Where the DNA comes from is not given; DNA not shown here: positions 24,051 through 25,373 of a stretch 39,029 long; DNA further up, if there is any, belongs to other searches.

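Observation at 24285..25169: Tandem transglutaminase-like domains at the N-terminus: one intact Cys-His-Asp triad, one inactivated copy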

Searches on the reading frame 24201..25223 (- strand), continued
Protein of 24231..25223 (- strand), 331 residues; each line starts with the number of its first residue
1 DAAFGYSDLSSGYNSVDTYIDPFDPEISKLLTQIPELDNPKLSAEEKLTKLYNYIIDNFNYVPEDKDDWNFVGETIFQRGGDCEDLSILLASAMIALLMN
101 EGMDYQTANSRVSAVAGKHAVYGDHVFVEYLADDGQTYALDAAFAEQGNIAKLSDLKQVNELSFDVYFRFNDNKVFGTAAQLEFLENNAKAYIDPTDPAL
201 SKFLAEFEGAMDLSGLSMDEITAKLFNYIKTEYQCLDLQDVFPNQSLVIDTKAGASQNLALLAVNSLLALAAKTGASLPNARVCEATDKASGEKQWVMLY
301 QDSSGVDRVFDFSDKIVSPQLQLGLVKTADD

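Call 74: search_solved_structures(query=P0154, max_evalue=1, show_alignments=2)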
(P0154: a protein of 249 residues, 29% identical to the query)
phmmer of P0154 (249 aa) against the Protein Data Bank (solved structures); distinct sequences matched with E-value up to 1: 3.
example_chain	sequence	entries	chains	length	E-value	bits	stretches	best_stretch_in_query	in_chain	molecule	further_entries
4fgo_A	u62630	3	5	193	2.5e-05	27.3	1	67-130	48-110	Periplasmic protein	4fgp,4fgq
4u65_E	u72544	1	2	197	0.0014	21.6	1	72-136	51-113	Putative cystine protease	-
9e5c_1m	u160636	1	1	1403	0.49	13.2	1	70-134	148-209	Transglutaminase-like domain-containing protein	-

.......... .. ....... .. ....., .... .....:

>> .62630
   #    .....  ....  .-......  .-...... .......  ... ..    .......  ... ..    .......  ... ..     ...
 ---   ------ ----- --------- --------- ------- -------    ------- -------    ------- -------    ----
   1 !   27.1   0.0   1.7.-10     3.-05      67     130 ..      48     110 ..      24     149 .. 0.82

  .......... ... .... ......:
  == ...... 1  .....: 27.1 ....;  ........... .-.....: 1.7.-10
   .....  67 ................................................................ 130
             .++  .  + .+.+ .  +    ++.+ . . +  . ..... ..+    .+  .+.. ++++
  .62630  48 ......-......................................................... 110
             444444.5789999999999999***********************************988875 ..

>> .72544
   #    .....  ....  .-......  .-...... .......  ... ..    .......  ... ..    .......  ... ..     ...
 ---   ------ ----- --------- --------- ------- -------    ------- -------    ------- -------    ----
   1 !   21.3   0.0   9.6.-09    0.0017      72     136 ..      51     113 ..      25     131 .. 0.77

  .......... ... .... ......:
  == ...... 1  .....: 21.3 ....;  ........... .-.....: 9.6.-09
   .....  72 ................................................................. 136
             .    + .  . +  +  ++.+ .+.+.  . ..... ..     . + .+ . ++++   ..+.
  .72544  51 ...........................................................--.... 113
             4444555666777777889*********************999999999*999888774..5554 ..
